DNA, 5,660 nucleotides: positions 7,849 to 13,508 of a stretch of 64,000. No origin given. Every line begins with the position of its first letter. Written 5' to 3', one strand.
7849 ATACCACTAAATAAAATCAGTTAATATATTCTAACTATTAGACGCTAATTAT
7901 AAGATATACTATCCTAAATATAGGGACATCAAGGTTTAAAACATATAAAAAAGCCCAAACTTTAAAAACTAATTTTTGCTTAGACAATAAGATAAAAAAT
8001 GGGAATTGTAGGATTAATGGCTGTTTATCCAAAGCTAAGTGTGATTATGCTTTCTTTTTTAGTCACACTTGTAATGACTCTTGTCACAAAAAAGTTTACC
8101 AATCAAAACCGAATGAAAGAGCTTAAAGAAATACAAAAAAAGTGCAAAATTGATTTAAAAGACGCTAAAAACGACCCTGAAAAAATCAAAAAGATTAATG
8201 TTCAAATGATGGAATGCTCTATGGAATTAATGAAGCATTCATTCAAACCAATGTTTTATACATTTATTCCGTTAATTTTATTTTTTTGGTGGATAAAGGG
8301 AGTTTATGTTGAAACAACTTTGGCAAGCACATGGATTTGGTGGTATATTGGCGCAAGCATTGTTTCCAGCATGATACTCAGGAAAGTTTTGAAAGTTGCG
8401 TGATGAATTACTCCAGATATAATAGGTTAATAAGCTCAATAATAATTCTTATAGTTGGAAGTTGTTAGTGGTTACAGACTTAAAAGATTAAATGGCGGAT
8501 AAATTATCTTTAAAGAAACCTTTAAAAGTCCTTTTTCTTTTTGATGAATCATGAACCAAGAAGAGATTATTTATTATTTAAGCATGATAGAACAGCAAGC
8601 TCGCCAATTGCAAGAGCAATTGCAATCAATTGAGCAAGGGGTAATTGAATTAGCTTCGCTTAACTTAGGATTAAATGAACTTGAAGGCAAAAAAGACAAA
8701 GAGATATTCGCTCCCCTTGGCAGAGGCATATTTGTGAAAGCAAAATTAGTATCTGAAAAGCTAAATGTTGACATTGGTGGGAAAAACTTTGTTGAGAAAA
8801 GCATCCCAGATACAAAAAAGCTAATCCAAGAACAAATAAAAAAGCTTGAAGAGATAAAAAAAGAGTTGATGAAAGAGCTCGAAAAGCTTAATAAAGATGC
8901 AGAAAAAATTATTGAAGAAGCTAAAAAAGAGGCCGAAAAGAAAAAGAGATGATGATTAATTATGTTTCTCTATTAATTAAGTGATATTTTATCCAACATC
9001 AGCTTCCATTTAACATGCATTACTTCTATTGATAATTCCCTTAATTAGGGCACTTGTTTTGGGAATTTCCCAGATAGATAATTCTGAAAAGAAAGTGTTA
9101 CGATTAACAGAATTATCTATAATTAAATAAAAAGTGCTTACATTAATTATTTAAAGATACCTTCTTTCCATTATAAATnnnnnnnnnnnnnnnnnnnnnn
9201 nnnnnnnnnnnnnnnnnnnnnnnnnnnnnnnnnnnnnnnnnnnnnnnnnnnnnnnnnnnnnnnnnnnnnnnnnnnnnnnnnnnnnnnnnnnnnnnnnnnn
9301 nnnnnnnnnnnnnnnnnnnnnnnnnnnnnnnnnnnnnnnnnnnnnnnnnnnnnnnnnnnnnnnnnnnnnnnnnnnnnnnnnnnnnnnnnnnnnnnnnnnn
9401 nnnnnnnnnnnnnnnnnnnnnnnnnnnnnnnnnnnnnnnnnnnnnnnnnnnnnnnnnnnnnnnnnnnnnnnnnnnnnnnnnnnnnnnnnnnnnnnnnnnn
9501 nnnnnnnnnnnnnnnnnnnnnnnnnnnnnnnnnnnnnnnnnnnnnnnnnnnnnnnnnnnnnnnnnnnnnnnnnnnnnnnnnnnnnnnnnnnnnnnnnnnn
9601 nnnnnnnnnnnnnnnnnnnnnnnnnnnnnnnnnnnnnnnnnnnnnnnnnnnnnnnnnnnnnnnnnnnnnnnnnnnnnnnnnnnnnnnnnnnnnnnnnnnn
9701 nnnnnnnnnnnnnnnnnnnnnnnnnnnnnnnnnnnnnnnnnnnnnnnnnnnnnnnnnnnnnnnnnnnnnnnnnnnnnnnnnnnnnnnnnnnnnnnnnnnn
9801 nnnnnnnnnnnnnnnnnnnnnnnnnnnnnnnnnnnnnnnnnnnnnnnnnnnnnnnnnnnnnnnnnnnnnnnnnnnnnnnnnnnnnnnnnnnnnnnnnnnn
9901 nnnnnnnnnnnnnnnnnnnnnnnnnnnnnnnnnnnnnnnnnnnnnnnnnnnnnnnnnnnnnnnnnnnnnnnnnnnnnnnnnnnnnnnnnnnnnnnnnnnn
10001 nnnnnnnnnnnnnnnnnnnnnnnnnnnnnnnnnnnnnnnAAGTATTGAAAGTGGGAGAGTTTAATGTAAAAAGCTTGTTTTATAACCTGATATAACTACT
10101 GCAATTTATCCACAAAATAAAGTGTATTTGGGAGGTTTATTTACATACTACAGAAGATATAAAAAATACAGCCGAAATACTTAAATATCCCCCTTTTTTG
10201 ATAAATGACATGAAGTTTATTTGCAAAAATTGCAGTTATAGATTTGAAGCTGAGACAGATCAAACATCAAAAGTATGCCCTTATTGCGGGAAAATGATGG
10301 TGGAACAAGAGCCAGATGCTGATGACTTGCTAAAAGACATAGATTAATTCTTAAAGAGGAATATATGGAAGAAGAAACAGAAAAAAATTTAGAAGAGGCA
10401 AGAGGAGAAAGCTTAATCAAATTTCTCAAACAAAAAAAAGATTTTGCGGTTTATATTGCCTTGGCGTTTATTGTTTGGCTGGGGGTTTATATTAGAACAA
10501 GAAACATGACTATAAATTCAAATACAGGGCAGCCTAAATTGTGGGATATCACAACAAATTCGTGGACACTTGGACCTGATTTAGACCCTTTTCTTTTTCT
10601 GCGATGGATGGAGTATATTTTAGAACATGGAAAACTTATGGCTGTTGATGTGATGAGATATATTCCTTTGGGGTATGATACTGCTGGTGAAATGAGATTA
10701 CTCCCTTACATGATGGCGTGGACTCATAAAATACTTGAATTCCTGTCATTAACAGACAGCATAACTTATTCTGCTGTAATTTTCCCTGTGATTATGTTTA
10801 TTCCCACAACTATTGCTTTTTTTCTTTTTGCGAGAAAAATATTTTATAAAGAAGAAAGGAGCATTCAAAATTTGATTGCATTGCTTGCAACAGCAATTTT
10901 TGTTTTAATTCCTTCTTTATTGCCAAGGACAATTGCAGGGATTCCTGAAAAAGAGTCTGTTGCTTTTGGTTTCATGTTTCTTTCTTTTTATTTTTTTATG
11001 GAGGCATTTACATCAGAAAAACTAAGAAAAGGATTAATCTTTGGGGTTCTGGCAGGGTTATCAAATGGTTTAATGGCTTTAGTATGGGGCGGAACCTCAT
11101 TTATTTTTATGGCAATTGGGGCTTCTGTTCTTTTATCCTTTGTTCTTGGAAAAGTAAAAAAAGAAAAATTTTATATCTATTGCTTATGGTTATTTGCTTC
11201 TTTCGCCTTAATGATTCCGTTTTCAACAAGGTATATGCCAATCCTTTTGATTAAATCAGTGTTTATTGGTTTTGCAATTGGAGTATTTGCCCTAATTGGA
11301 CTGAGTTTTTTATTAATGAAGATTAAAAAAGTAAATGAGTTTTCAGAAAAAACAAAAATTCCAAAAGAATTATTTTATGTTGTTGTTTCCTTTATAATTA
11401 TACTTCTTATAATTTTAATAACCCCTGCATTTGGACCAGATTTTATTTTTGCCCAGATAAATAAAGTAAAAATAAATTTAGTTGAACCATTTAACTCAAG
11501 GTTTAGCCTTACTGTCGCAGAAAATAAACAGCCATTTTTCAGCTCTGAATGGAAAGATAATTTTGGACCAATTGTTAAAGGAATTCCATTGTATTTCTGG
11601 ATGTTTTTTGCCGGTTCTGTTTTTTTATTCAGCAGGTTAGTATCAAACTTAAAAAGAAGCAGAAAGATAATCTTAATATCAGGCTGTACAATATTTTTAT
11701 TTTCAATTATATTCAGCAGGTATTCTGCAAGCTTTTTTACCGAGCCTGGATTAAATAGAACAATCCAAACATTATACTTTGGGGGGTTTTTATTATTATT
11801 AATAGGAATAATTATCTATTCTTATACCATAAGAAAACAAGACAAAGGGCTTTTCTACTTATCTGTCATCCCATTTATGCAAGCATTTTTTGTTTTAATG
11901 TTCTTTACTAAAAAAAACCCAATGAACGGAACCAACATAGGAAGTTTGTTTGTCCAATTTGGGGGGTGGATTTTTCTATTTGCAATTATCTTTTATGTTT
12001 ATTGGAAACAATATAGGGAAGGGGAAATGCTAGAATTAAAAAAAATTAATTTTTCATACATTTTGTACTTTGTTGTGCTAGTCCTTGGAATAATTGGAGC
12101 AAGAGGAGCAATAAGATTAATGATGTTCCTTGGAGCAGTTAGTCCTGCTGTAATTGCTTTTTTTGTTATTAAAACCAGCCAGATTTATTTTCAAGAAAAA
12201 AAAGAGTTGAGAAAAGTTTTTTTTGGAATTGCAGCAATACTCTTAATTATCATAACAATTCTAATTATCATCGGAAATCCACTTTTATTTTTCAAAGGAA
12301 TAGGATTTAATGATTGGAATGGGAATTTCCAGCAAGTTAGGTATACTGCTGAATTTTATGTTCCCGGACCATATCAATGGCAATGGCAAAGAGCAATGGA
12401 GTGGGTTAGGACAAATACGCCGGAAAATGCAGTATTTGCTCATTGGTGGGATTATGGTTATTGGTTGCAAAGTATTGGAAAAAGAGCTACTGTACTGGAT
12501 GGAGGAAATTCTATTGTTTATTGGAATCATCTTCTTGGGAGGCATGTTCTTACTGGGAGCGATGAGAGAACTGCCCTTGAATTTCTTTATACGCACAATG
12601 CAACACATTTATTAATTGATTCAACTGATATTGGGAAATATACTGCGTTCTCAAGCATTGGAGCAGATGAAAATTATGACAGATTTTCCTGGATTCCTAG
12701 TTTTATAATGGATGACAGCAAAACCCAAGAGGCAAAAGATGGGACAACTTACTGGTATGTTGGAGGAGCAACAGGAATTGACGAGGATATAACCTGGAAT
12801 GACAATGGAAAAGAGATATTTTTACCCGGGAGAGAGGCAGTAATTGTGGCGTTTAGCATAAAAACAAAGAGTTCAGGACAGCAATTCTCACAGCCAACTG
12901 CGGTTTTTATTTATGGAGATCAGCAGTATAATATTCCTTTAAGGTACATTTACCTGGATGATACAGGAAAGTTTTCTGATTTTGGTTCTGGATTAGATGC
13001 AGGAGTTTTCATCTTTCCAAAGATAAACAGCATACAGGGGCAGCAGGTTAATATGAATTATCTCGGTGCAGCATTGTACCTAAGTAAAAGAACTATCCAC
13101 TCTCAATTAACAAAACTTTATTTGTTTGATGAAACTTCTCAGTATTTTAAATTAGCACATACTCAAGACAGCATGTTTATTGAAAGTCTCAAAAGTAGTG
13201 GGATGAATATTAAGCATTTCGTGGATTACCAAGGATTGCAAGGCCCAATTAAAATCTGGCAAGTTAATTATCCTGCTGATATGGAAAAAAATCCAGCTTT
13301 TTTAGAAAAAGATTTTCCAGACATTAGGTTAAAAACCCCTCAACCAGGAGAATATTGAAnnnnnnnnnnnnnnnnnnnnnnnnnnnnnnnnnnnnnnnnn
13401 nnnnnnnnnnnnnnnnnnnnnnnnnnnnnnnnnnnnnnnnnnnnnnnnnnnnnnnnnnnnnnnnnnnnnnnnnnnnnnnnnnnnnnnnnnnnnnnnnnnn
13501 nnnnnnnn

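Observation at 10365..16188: Tandem AglB oligosaccharyltransferase paralogues with patches of near-identical DNA (gene-conversion signature)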

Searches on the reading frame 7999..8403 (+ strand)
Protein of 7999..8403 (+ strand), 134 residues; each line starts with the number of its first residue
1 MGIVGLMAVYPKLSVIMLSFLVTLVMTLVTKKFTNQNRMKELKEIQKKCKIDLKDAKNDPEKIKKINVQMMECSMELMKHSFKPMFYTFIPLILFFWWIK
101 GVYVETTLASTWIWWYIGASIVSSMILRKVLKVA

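Call 7: search_protein_families(library=pfam, proteins=[window:7999-8403:+])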
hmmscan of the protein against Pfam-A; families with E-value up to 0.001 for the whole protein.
window:7999-8403:+ (134 aa): 1 family
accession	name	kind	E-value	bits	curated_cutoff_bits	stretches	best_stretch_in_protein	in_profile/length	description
PF01956.21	EMC3_TMCO1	-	1e-12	48.6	27.1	1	14-104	18-113/169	Integral membrane protein EMC3/TMCO1-like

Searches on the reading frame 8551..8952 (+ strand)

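Call 7: search_protein_families(library=pfam, proteins=[window:8551-8952:+])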
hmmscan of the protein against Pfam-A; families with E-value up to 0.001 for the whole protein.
window:8551-8952:+ (133 aa): 1 family
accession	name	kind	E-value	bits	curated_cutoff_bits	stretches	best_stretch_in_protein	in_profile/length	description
PF02996.22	Prefoldin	-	9.6e-16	58.3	23.2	1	13-127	1-117/120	Prefoldin subunit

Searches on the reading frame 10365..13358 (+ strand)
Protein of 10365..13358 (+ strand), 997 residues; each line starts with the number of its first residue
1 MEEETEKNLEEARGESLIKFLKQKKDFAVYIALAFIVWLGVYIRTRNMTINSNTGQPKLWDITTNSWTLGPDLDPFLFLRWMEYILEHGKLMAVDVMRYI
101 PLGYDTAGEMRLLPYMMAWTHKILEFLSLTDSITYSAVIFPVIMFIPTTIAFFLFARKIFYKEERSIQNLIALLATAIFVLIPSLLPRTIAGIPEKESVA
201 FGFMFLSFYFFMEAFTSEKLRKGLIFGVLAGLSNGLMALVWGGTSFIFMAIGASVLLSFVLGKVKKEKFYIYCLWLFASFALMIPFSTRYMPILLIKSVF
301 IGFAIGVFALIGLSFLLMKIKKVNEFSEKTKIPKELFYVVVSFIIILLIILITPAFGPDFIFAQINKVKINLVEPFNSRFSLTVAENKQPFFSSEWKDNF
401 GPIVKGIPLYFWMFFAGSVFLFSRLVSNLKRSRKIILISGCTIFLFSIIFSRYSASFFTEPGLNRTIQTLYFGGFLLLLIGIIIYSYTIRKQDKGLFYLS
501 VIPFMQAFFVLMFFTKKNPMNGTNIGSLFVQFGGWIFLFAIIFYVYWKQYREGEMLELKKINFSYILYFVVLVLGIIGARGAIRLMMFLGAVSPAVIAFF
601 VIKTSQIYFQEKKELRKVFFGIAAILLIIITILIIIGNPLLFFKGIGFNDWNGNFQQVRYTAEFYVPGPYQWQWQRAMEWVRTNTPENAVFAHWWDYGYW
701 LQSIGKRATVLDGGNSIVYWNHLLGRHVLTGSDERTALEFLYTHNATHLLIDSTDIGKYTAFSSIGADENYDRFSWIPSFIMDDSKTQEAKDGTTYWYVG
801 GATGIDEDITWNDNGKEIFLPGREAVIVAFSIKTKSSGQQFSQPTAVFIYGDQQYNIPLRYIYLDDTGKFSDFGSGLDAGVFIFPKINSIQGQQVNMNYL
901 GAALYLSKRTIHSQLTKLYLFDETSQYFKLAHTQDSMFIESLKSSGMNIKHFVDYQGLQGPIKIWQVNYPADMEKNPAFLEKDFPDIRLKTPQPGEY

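Call 7: search_protein_families(library=pfam, proteins=[window:10365-13358:+])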
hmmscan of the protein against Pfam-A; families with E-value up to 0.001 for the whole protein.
window:10365-13358:+ (997 aa): 2 families
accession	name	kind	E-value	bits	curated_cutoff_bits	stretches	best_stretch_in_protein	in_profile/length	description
PF02516.20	STT3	-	2.3e-13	50.9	24.5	1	72-340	31-288/405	Oligosaccharyl transferase STT3, N-terminal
PF21436.2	STT3-PglB_core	-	0.00069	20.6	23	0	692-724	6-38/131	STT3/PglB/AglB core domain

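Call 8: find_related_loci(query=window:10365-13358:+, collection=genome_contigs, flank=10000)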
Query window:10365-13358:+ (997 aa) in genome_contigs; peptide patterns used: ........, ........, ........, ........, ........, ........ (x = any residue, [..] = any of these).
598 stretches matched a pattern (row limit reached: there are more); 564 encode a relative of the query (tblastn E <= 1e-3); the best 80 are kept; 80 distinct loci.
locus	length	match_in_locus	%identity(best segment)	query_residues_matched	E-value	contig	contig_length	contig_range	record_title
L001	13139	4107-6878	54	2-997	0e+0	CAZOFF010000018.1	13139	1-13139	MAG TPA_asm: Candidatus Woesearchaeota archaeon isolate SRP050083_co9_30 genome assembly, contig: NODE_883_length_13139_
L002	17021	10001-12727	53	13-997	0e+0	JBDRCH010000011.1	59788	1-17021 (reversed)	MAG: archaeon isolate MEGAHIT-group-1.171 k141_1547034, whole genome shotgun sequence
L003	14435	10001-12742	52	4-997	0e+0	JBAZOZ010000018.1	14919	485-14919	MAG: Candidatus Pacearchaeota archaeon isolate SO_2017_SWC_18 scaffold_284_c1_LP-4_2017, whole genome shotgun sequence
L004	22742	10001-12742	50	2-997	0e+0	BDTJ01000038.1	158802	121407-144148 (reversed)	Archaeon BMS3Abin17 DNA, contig: NODE_1, whole genome shotgun sequence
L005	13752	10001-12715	50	1-997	0e+0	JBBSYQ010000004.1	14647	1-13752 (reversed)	MAG: Nanoarchaeota archaeon isolate H14-bin003_1 H14_bin003_1_000000000004, whole genome shotgun sequence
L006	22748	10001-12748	50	1-997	0e+0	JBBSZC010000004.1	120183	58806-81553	MAG: Nanoarchaeota archaeon isolate H43-bin014_1 H43_bin014_1_000000000004, whole genome shotgun sequence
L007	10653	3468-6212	49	6-997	0e+0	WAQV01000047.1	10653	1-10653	MAG: Candidatus Pacearchaeota archaeon isolate S146_159_esom k151_513467, whole genome shotgun sequence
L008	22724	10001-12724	52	13-997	0e+0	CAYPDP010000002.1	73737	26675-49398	MAG TPA_asm: Candidatus Woesearchaeota archaeon isolate SRP216583_co1_179 genome assembly, contig: NODE_142_length_73737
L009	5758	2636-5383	49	1-997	0e+0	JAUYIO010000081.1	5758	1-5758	MAG: Nanoarchaeota archaeon isolate C24_maxbin.320 C24_k141_412415, whole genome shotgun sequence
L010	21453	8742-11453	50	4-997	0e+0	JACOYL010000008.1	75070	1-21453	MAG: Candidatus Pacearchaeota archaeon isolate NC_groundwater_178_Ag_S-0.1um_36_11 S4_GD2017_2_S1_scaffold_155, whole ge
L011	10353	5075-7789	49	1-997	0e+0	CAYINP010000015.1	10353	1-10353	MAG TPA_asm: Candidatus Woesearchaeota archaeon isolate ERP119705_co25_648 genome assembly, contig: NODE_5813_length_103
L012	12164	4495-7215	48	1-997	0e+0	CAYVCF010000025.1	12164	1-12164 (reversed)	MAG TPA_asm: Candidatus Woesearchaeota archaeon isolate SRP050083_co1_89 genome assembly, contig: NODE_2374_length_12164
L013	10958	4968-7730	48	1-997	0e+0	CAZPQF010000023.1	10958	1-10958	MAG TPA_asm: Candidatus Woesearchaeota archaeon isolate SRP141376_co1_362 genome assembly, contig: NODE_11157_length_109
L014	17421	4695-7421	50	3-997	0e+0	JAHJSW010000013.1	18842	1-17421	MAG: Nanoarchaeota archaeon isolate OS_PC_MetaG.mb.31 OS_PC_MetaG.mb.31_k141_290543, whole genome shotgun sequence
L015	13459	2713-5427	50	7-997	0e+0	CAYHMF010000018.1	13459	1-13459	MAG TPA_asm: Candidatus Woesearchaeota archaeon isolate ERP119705_co13_638 genome assembly, contig: NODE_5732_length_134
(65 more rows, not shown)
